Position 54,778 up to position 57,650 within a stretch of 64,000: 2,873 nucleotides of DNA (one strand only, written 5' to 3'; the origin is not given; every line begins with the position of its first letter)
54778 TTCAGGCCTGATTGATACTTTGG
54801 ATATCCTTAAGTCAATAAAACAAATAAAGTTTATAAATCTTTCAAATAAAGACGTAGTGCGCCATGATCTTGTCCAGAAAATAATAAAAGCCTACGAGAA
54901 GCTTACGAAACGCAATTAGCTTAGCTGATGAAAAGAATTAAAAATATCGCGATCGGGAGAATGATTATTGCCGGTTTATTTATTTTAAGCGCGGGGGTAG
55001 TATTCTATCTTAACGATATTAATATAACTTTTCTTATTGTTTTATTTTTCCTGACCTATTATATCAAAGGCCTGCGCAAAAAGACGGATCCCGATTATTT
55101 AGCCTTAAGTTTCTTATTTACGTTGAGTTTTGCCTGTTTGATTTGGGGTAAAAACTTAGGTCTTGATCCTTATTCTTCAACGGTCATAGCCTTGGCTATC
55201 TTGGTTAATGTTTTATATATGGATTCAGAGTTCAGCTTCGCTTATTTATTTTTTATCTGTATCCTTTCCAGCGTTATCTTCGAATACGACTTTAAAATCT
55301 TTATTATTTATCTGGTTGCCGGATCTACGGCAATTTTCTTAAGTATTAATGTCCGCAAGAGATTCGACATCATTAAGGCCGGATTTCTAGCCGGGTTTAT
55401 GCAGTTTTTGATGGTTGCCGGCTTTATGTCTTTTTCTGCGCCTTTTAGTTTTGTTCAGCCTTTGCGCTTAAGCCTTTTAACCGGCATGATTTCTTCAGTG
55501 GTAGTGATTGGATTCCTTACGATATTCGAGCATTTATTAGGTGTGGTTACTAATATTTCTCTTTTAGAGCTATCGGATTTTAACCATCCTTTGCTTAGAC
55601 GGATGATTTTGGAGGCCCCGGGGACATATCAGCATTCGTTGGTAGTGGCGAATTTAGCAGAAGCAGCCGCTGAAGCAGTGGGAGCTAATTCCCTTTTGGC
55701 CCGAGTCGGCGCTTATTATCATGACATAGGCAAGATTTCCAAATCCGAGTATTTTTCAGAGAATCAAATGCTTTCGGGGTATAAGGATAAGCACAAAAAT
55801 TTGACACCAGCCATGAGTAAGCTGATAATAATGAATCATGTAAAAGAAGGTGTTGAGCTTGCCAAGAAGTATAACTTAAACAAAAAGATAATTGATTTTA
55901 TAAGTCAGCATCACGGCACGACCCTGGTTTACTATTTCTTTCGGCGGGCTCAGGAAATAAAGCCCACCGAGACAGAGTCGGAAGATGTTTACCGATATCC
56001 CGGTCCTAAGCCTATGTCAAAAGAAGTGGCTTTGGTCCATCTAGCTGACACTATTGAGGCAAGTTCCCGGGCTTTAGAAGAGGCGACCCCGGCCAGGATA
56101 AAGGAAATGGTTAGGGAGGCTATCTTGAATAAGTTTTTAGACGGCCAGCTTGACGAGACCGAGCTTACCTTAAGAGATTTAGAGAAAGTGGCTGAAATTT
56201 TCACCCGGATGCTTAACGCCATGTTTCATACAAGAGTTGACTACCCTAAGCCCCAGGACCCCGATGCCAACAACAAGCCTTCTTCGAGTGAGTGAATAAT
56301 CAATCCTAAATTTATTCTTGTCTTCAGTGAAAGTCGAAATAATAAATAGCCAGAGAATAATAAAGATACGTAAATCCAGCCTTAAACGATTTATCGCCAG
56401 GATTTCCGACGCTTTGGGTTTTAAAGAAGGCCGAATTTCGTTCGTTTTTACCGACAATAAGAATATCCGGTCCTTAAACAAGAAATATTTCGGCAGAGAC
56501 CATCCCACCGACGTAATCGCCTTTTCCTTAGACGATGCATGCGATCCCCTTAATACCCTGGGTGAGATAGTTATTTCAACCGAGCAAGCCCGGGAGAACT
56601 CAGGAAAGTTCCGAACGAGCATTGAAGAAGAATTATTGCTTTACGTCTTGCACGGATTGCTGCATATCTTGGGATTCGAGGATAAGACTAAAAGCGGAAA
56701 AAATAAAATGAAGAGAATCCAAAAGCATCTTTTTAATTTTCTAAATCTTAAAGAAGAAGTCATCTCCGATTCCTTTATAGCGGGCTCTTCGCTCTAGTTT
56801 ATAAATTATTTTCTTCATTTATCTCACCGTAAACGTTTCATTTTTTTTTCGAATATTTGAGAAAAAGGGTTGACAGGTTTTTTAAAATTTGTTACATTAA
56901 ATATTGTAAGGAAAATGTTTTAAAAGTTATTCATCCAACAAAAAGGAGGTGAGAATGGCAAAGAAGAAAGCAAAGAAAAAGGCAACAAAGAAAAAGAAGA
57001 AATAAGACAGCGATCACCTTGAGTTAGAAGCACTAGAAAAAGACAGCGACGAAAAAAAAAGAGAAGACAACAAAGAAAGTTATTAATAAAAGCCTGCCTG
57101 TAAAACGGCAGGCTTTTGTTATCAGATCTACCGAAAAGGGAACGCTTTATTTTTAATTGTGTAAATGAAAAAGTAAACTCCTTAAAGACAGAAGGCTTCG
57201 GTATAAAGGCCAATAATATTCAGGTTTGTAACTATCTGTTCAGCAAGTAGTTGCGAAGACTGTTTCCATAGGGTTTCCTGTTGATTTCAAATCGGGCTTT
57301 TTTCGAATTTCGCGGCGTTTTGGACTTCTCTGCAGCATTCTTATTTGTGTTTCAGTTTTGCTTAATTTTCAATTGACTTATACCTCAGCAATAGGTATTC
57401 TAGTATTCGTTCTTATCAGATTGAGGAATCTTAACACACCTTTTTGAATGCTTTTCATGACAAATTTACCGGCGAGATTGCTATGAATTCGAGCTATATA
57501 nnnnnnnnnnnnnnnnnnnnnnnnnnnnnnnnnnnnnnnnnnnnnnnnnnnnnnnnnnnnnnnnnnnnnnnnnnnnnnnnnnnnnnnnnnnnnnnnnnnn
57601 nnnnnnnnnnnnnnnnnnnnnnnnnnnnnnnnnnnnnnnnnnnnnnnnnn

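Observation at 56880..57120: Self-contained transcription unit encoding a lysine-only micro-peptide, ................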

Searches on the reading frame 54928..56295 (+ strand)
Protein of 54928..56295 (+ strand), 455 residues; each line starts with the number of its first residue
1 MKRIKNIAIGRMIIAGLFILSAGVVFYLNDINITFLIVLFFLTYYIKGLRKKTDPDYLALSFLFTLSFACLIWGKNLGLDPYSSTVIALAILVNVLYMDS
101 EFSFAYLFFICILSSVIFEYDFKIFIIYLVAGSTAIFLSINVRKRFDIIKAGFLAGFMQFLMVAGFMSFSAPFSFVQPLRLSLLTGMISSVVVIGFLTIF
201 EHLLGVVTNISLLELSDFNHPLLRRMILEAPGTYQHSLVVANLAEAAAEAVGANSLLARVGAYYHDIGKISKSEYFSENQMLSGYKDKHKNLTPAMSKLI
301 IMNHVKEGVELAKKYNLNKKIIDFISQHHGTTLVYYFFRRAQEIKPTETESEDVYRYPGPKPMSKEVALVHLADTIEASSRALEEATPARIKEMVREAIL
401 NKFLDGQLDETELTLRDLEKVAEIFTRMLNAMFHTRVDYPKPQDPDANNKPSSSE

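Call 7: find_encoding_contigs(protein=window:54928-56295:+, flank=6000, max_places=10)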
Protein window:54928-56295:+ (455 aa): no gene with exactly this product is on record in the collection.
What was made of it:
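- Tried and rejected: Exact look-up of the 7TM-HD protein failed (call 7).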

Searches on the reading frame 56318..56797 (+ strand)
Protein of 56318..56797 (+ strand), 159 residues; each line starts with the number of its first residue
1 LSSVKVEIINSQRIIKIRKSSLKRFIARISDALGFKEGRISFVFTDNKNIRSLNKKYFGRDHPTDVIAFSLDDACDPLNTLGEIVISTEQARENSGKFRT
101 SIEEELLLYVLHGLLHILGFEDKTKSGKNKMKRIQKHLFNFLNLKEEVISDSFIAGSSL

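Call 8: find_homologous_proteins(query=window:56318-56797:+)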
Query window:56318-56797:+ (159 aa): 16 proteins with E <= 0.001 among 38 candidates.
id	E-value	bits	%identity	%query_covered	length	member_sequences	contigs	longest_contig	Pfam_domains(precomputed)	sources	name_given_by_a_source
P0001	4.2e-76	272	99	80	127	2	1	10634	PF02130.25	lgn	-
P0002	8.2e-25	106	44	82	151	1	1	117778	PF02130.25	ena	-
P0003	4.6e-18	84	44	73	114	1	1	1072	PF02130.25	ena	-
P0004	1.4e-15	76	43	63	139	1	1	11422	PF02130.25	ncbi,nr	ncbi:MAG: rRNA maturation RNase YbeY [Candidatus Omnitrophica bacterium]|nr:rRNA maturation RNase Yb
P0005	1.5e-14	72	35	82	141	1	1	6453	PF02130.25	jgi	jgi:probable rRNA maturation factor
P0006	3.5e-14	71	37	82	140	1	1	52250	PF02130.25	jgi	jgi:probable rRNA maturation factor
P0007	7.6e-14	70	35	82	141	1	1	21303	PF02130.25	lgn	-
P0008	2.3e-12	65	32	87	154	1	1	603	PF02130.25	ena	-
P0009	6.7e-12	64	33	82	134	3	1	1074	PF02130.25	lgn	-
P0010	1.7e-9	56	34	88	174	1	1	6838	PF02130.25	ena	-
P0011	1.3e-8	53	33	82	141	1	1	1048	PF02130.25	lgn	-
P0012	6.0e-8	51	31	85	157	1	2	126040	PF02130.25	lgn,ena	-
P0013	1.0e-6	47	29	89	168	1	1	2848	PF02130.25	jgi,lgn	jgi:probable rRNA maturation factor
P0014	1.9e-6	46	38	53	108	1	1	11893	PF02130.25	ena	-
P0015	4.4e-6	45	34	71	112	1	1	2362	PF02130.25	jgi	jgi:probable rRNA maturation factor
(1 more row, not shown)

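Call 9: find_encoding_contigs(protein=P0001, flank=6000, max_places=4)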
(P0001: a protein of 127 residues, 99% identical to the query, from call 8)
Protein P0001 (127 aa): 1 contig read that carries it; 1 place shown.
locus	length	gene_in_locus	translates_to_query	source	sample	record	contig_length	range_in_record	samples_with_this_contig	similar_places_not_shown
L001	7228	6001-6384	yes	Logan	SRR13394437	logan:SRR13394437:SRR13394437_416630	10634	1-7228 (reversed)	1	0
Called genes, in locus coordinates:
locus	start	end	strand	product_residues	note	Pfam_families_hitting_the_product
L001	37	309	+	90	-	PF00216:Bac_DNA_binding, PF18291:HU-HIG (weak)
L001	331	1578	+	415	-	PF13393:tRNA-synt_His, PF00587:tRNA-synt_2b, PF03129:HGTP_anticodon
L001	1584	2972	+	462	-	PF01336:tRNA_anti-codon, PF00152:tRNA-synt_2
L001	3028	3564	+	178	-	PF01476:LysM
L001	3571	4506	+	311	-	PF02562:PhoH, PF13604:AAA_30 (weak), PF13245:AAA_19 (weak)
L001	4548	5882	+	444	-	PF07698:7TM-7TMR_HD, PF08668:HDOD (weak), PF01966:HD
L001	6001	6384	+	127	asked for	PF02130:YbeY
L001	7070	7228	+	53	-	?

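Call 10: find_encoding_contigs(protein=P0002, flank=6000, max_places=4)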
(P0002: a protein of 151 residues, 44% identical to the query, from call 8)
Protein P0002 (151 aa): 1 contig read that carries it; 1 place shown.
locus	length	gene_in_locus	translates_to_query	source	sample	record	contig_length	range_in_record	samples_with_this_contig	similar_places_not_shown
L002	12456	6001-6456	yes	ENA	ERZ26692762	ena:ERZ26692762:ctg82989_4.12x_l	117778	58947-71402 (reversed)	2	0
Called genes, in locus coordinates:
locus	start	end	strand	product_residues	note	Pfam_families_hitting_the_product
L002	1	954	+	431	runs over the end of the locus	PF01409:tRNA-synt_2d (weak), PF13393:tRNA-synt_His, PF00152:tRNA-synt_2 (faint), PF00587:tRNA-synt_2b, PF03129:HGTP_anticodon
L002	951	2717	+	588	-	PF01336:tRNA_anti-codon, PF00152:tRNA-synt_2, PF02938:GAD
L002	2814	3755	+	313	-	PF00270:DEAD (faint), PF02562:PhoH, PF13604:AAA_30, PF13245:AAA_19 (weak)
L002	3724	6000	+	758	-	PF07697:7TMR-HDED, PF07698:7TM-7TMR_HD, PF01966:HD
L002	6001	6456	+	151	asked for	PF02130:YbeY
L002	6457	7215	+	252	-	PF11967:RecO_N, PF02565:RecO_C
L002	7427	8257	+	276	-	-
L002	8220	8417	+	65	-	-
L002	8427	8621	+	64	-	-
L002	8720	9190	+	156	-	PF01288:HPPK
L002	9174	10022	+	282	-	PF02569:Pantoate_ligase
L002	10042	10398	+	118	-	PF02261:Asp_decarbox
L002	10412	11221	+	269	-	PF01408:GFO_IDH_MocA, PF03807:F420_oxidored (weak), PF03447:NAD_binding_3, PF01958:Asp_DH_C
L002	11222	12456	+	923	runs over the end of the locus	PF00005:ABC_tran (faint), PF02463:SMC_N (faint), PF13191:AAA_16 (faint), PF13304:AAA_21 (faint), PF13555:AAA_29 (faint), PF20703:nSTAND1 (faint), PF17760:UvrA_inter, PF17755:UvrA_DNA-bind (weak)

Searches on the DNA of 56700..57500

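Call 4: search_rna_families(source=window, start=56700, end=57500, threshold=evalue, max_evalue=10, show_alignments=3)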
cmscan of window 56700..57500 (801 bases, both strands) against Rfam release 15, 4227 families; matches with E-value up to 10: 14.
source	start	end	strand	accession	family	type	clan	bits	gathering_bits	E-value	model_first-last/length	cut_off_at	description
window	57082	57151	-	RF02064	STnc370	Gene; sRNA;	-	27.4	54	0.25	1-71/71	no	Enterobacterial sRNA STnc370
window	57067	57122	+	RF00506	Thr_leader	Cis-reg; leader;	-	26.6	55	0.01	1-118/118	no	Threonine operon leader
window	57083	57187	-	RF00506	Thr_leader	Cis-reg; leader;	-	22.4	55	0.1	1-118/118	no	Threonine operon leader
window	57083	57158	-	RF01859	Phe_leader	Cis-reg; leader;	-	22.1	55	0.41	1-125/125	no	Phenylalanine leader peptide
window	57049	57119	+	RF02728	HrrF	Gene; sRNA;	-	19.9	77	0.69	1-116/116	no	Haemophilus regulatory RNA responsive to iron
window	57058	57152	+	RF01770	rimP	Cis-reg; leader;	-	18.7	47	2.6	1-102/102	no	Gammaprotebacteria rimP leader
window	56869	56939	-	RF01611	ceN108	Gene; snRNA; snoRNA; CD-box;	-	18.6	50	0.47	1-70/70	no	Caenorhabditis snoRNA ceN108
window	57043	57127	+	RF02075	STnc230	Gene; sRNA;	-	18.5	50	6.8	1-83/83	no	Enterobacterial sRNA STnc230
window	56896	56955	+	RF02948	cow-rumen-4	Gene; sRNA;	-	18.2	48.5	3.8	1-64/64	no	cow-rumen-4 RNA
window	57079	57153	-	RF02053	STnc430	Gene; sRNA;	-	17.6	47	5.4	1-162/162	no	Enterobacterial sRNA STnc430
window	57076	57199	-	RF00121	MicC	Gene; sRNA;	-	17.6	90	8.2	1-123/123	no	MicC RNA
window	57086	57205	-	RF02607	AbsR25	Gene; sRNA;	-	17.5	47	2.4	1-164/164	no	Acinetobacter sRNA 25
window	57392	57447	+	RF02285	TtnuCD8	Gene; snRNA; snoRNA; CD-box;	-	17.5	70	8.2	1-59/59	no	Tetrahymena snoRNA TtnuCD8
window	57118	57168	-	RF02082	STnc540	Gene; sRNA;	-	13.9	38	3.3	1-202/202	no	Enterobacterial sRNA STnc540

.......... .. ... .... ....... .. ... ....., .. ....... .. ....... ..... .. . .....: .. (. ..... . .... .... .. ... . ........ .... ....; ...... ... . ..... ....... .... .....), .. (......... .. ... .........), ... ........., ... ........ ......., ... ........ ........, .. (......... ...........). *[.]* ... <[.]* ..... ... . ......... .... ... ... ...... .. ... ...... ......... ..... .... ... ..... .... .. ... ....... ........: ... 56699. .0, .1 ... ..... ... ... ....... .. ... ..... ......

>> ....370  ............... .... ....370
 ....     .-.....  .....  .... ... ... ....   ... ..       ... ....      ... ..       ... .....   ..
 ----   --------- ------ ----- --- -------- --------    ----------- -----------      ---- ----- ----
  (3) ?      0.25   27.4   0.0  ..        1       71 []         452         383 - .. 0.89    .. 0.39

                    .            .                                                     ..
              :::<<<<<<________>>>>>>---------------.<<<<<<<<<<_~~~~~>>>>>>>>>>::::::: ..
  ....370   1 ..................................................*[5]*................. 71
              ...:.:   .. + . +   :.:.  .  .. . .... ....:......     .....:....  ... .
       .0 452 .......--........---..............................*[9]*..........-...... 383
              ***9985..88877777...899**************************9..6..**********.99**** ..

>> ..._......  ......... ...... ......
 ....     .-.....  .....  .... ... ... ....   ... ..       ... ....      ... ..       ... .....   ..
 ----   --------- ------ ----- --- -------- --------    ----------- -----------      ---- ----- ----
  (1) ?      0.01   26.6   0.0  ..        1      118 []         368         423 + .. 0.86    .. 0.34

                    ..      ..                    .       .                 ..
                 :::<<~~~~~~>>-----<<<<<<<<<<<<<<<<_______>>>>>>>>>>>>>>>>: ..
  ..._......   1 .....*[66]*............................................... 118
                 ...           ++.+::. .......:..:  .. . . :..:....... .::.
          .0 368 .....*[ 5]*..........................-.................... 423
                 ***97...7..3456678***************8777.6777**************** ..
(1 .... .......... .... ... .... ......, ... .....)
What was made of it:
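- Closest known: Amino-acid biosynthesis leader peptides and attenuators. Different: The weak Rfam Thr_leader hit covers only the terminator hairpin (26.6 bits against a threshold of 55, call 4).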
